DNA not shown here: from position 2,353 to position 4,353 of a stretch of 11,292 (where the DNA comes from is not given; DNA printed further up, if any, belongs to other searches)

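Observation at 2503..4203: Pilus/secretion ATPase fused to an N-terminal ferredoxin-type multi-cluster Fe-S domain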

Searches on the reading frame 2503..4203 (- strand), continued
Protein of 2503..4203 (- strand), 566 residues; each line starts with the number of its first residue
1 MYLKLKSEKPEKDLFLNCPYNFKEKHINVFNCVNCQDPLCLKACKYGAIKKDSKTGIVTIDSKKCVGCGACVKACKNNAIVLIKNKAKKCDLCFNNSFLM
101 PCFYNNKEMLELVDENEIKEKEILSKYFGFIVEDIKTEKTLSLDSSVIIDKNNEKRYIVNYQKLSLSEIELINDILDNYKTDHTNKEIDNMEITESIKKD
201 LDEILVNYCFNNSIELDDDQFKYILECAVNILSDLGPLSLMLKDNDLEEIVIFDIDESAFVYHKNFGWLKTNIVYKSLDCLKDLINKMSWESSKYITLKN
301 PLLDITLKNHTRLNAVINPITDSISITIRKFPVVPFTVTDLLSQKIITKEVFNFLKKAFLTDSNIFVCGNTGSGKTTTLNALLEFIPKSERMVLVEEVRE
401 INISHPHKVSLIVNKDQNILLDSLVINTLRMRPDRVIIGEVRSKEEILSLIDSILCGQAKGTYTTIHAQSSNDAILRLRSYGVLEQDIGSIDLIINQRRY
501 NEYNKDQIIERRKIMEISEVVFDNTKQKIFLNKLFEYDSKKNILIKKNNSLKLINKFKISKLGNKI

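Call 15: list_cluster_members(proteins=[P0001, P0057, P0011, P0099, P0046])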
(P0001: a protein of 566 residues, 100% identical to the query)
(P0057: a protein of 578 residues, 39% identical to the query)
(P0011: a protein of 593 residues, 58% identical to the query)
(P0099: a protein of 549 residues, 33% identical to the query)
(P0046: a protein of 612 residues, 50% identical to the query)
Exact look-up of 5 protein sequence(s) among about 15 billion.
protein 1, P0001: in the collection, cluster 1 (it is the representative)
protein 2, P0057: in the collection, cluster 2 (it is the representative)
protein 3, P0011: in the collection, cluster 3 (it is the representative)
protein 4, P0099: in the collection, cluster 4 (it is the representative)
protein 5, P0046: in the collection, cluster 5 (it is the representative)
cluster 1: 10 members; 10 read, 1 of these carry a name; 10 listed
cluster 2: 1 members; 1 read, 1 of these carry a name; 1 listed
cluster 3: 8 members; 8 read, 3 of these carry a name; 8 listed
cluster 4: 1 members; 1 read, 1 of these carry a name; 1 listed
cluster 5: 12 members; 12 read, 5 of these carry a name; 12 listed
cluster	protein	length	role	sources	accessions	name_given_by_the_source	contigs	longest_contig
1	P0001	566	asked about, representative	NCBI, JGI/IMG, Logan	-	archaeal flagellar protein FlaI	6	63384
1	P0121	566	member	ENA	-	-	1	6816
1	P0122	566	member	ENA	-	-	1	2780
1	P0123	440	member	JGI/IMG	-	-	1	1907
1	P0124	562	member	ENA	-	-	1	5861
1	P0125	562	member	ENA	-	-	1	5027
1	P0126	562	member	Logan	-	-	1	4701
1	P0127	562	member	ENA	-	-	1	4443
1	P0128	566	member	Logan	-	-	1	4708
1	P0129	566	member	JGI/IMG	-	-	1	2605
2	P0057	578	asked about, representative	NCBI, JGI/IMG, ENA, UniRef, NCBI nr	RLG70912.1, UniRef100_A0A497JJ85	MAG: hypothetical protein DRO04_00915 [Candidatus Iainarchaeum archaeon] | 4Fe-4S ferredoxin-type domain-containing protein n=1 Tax=Candidatus Iainarchaeum sp. ... | MAG: hypothetical protein DRO04_00915 [Candidatus Diapherotrites archaeon]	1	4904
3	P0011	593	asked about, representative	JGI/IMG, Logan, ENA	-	Flp pilus assembly CpaF family ATPase/Fe-S-cluster-containing hydrogenase component 2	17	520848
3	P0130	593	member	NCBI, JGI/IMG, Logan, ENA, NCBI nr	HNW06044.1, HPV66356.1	MAG TPA: ATPase, T2SS/T4P/T4SS family [archaeon] | ATPase, T2SS/T4P/T4SS family [archaeon]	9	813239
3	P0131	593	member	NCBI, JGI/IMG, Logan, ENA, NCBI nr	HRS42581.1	MAG TPA: ATPase, T2SS/T4P/T4SS family [Candidatus Diapherotrites archaeon] | ATPase, T2SS/T4P/T4SS family [Candidatus Diapherotrites archaeon]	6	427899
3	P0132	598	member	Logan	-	-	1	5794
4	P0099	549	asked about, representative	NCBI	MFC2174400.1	ATPase, T2SS/T4P/T4SS family [archaeon]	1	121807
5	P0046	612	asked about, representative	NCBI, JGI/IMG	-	Flp pilus assembly CpaF family ATPase/NAD-dependent dihydropyrimidine dehydrogenase PreA ...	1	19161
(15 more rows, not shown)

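Call 16: find_related_loci(query=window:2503-4203:-, collection=genome_contigs, flank=8000)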
Query window:2503-4203:- (566 aa) in genome_contigs; peptide patterns used: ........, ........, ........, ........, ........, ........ (x = any residue, [..] = any of these).
30 stretches matched a pattern; 2 encode a relative of the query (tblastn E <= 1e-3); 2 distinct loci.
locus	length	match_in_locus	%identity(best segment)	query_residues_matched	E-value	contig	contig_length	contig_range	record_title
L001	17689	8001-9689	56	1-560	0e+0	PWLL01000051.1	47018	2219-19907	MAG: Candidatus Iainarchaeum archaeon isolate CSSed10_239 CS-Sed10-C726, whole genome shotgun sequence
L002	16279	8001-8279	34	32-83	3e-5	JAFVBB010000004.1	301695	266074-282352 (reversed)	MAG: Bacteroidales bacterium isolate RGIG5008 Roe_deer_Rumen-5__c437, whole genome shotgun sequence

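Call 17: find_encoding_contigs(protein=P0001, flank=10000, max_places=3)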
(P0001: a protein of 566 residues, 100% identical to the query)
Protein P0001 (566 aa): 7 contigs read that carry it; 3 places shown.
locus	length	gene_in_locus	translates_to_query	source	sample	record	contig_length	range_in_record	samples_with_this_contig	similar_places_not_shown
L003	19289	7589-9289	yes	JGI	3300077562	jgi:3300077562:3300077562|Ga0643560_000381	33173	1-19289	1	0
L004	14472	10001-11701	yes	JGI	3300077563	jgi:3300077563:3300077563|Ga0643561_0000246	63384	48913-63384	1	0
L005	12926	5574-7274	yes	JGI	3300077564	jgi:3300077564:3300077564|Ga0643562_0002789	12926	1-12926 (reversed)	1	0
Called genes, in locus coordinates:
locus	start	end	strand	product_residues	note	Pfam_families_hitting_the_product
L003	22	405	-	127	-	-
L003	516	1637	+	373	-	PF13385:Laminin_G_3 (weak)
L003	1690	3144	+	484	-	-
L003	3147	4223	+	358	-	PF13385:Laminin_G_3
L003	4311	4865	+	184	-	PF04011:LemA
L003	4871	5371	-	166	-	PF03479:PCC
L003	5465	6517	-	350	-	-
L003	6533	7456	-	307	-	PF13793:Pribosyltran_N, PF14572:Pribosyl_synth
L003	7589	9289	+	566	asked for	PF12838:Fer4_7, PF13187:Fer4_9 (weak), PF13237:Fer4_10 (weak), PF13247:Fer4_11, PF00037:Fer4, PF12797:Fer4_2 (weak), PF12837:Fer4_6 (weak), PF00437:T2SSE, +2 more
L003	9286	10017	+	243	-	PF00482:T2SSF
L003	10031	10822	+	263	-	PF00482:T2SSF (weak)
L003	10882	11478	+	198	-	PF09335:VTT_dom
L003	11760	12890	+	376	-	PF16410:DUF5018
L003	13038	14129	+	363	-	PF13385:Laminin_G_3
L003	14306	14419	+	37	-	-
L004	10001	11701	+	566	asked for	PF12838:Fer4_7, PF13187:Fer4_9 (weak), PF13237:Fer4_10 (weak), PF13247:Fer4_11, PF00037:Fer4, PF12797:Fer4_2 (weak), PF12837:Fer4_6 (weak), PF00437:T2SSE, +2 more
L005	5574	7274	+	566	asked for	PF12838:Fer4_7, PF13187:Fer4_9 (weak), PF13237:Fer4_10 (weak), PF13247:Fer4_11, PF00037:Fer4, PF12797:Fer4_2 (weak), PF12837:Fer4_6 (weak), PF00437:T2SSE, +2 more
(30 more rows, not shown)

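Call 18: find_encoding_contigs(protein=P0099, flank=8000, max_places=2)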
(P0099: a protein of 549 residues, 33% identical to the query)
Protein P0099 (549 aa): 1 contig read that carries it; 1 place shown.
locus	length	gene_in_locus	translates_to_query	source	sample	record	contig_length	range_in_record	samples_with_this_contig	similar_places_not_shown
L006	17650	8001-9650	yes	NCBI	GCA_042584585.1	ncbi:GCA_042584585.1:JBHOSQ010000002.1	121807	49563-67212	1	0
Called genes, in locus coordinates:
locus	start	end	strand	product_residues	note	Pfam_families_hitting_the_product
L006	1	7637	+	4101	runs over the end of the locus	PF09294:Interfer-bind (faint), PF00054:Laminin_G_1 (faint), PF00354:Pentaxin (faint), PF02210:Laminin_G_2 (faint), PF02973:Sialidase (faint), PF07953:Toxin_R_bind_N (faint), PF13385:Laminin_G_3, PF10102:DUF2341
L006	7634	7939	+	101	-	PF02643:DUF192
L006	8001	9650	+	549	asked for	PF13187:Fer4_9 (faint), PF12838:Fer4_7 (weak), PF13247:Fer4_11, PF25160:LdpA_Fe-S-bd (weak), PF00037:Fer4, PF12837:Fer4_6 (weak), PF00437:T2SSE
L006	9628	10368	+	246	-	PF00482:T2SSF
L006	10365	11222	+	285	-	PF00482:T2SSF (weak)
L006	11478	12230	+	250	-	PF09754:PAC2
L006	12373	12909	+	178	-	PF01613:Flavin_Reduct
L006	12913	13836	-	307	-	PF01916:DS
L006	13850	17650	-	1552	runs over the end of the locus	-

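Call 20: search_solved_structures(query=window:2503-3900:-, max_evalue=0.00001, show_alignments=1)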
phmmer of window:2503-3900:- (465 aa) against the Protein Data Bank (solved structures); distinct sequences matched with E-value up to 0.00001: 26.
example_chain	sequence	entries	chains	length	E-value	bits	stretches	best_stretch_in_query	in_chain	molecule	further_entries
2oap_1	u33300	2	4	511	1.1e-38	136.5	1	44-446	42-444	Type II secretion system protein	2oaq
4ii7_A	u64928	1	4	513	1e-32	116.9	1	134-458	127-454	FlaI ATPase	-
4ihq_A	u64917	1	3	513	6.7e-32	114.2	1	134-458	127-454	FlaI ATPase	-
6bge_A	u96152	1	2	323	6.2e-29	104.4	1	194-379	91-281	VirB11-like protein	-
1g6o_A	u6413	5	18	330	6.4e-29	104.4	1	194-379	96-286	CAG-ALPHA | virB11 homolog | Cag-alfa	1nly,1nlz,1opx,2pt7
8rkd_E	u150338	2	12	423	1.6e-28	103.1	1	103-402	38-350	Pilus assembly ATPase CpaF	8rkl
8rjf_A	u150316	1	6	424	1.6e-28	103.1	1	103-402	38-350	Pilus assembly ATPase CpaF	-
9e24_A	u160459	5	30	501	2.6e-28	102.4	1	103-402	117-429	CpaF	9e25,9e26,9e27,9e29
2gza_A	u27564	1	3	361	3.7e-13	52.4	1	240-376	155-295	Type IV secretion system protein VirB11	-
9n32_A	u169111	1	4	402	1.2e-09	40.9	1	252-380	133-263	PilU protein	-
6geb_A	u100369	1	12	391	7.2e-09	38.3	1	218-430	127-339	DotB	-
5fl3_A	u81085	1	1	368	2e-08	36.9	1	263-366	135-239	PILI RETRACTION PROTEIN PILT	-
10my_A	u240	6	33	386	2.2e-08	36.7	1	262-384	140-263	PilT/PilU family type 4a pilus ATPase | Twitching motility protein PilT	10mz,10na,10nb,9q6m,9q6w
1p9r_A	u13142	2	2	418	3.3e-08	36.1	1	259-387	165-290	General secretion pathway protein E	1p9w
4kss_A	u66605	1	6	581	6.7e-08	35.1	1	260-387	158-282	Type II secretion system protein E, hemolysin-coregulated protein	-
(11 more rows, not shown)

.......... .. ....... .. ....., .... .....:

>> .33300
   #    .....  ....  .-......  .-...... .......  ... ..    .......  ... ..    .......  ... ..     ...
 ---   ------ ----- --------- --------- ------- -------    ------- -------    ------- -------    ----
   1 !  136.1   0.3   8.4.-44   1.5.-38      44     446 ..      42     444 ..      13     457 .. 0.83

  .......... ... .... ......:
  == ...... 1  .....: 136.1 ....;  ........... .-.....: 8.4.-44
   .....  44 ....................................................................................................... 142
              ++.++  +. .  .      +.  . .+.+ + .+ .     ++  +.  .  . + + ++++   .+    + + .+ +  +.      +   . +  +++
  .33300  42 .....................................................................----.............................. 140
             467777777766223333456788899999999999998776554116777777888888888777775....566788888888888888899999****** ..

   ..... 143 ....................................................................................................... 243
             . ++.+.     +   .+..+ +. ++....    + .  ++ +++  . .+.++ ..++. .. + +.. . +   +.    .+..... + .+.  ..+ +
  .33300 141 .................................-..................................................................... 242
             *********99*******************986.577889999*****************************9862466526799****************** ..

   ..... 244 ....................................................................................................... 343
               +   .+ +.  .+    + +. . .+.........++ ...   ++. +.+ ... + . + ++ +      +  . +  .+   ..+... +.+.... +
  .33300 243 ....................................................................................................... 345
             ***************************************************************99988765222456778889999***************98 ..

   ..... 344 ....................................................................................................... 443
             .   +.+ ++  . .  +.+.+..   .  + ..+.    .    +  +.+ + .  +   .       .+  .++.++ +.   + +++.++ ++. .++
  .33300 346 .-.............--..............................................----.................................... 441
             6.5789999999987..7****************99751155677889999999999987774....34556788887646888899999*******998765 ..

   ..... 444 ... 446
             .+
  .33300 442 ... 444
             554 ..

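Call 28: predict_structure(alignment_id=A1)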
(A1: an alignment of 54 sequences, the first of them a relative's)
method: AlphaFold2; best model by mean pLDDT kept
length: 566 residues; sequences in the alignment: 54
mean_pLDDT: 90.0   pTM: 0.71
mean pLDDT of the five models: 90.0, 89.9, 89.6, 88.5, 87.7
residues with pLDDT >= 90: 382; 70-90: 162; 50-70: 18; < 50: 4
segments of 3 or more residues with pLDDT < 50: 564-566
pLDDT, mean of each block of 10 residues (from residue 1): 85 88 93 90 94 85 94 95 95 87 90 74 86 94 94 95 88 89 58 80 93 88 93 91 93 95 93 95 92 86 88 92 92 83 94 96 96 91 95 91 91 88 89 92 95 83 95 97 96 96 81 96 95 96 96 87 52
secondary structure, 60 per line:
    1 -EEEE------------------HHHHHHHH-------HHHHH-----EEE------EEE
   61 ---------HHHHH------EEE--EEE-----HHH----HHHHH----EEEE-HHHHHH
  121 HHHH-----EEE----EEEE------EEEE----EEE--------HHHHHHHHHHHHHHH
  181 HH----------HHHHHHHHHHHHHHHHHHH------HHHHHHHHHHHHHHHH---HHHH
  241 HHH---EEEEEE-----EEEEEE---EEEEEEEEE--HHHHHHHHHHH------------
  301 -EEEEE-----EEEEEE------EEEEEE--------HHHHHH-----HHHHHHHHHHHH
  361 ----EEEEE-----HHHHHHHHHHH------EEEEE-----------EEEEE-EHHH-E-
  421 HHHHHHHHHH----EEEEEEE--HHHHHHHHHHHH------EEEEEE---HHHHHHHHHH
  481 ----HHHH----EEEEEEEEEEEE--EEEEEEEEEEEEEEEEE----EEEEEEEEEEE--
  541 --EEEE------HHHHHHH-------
elements in order: E2-5 H24-31 H39-43 E49-51 E58-60 H70-74 E81-83 E86-88 H101-105 E110-113 H115-124 E130-132 E137-140 E147-150 E155-157 H166-182 H193-211 H218-233 H237-243 E247-252 E258-263 E267-275 H278-288 E302-306 E312-317 E324-329 H338-343 H349-360 E365-369 H375-385 E392-396 E408-412 H421-430 E435-441 H444-455 E462-467 H471-480 H485-488 E493-504 E507-523 E528-538 E543-546 H553-559

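Call 33: fold_search(model_id=the predicted structure, library=pdb)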
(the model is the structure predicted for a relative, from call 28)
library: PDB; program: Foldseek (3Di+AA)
matches with E <= 10: 1538; with E <= 0.001: 268
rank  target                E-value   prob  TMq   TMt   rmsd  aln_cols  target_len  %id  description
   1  4ihq_A                1.1e-31  1.00  0.59  0.65   5.0       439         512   24  Archaellum Assembly ATPase FlaI bound to ADP (released 2013-03-06)
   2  4ii7_C                1.2e-31  1.00  0.62  0.68   3.9       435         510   24  Archaellum Assembly ATPase FlaI (released 2013-03-06)
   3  2oap_2                1.5e-31  1.00  0.61  0.67   7.2       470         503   24  Crystal structure of the archaeal secretion ATPase GspE in complex with AMP-PNP (released 2007-02-13)
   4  4ii7_D                2.7e-31  1.00  0.59  0.66   4.1       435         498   24  Archaellum Assembly ATPase FlaI (released 2013-03-06)
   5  2oap_1                1.4e-30  1.00  0.59  0.66   6.7       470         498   24  Crystal structure of the archaeal secretion ATPase GspE in complex with AMP-PNP (released 2007-02-13)
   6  4ii7_B                6.1e-30  1.00  0.60  0.67   4.0       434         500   24  Archaellum Assembly ATPase FlaI (released 2013-03-06)
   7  9e24_A                2.6e-29  1.00  0.53  0.68   5.4       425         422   24  Closed structure of CpaF without nucleotides (Apo dataset) (released 2025-04-23)
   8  4ii7_A                3.5e-29  1.00  0.60  0.67   4.1       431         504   25  Archaellum Assembly ATPase FlaI (released 2013-03-06)
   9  8rkd_A                3.7e-29  1.00  0.56  0.73   4.7       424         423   25  TadA/CpaF with AMPPNP (released 2024-08-14)
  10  4ihq_C                4.1e-29  1.00  0.62  0.68   3.8       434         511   25  Archaellum Assembly ATPase FlaI bound to ADP (released 2013-03-06)
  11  8rjf_A                4.6e-29  1.00  0.58  0.75   4.4       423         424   24  TadA/CpaF with ADP (released 2024-08-14)
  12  8rkd_B                1.7e-25  1.00  0.52  0.70  10.4       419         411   21  TadA/CpaF with AMPPNP (released 2024-08-14)
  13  2pt7_B                2.3e-20  1.00  0.40  0.69   4.6       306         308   28  Crystal structure of Cag VirB11 (HP0525) and an inhibitory protein (HP1451) (released 2007-11-13)
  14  1nlz_D                3.4e-20  1.00  0.39  0.65   4.9       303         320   28  Crystal structure of unliganded traffic ATPase of the type IV secretion system of helicobacter pylori (released 2003-05-06)
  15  3jc8_Ba               8.9e-20  1.00  0.45  0.56   7.9       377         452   16  Architectural model of the type IVa pilus machine in a piliated state (released 2016-03-16)
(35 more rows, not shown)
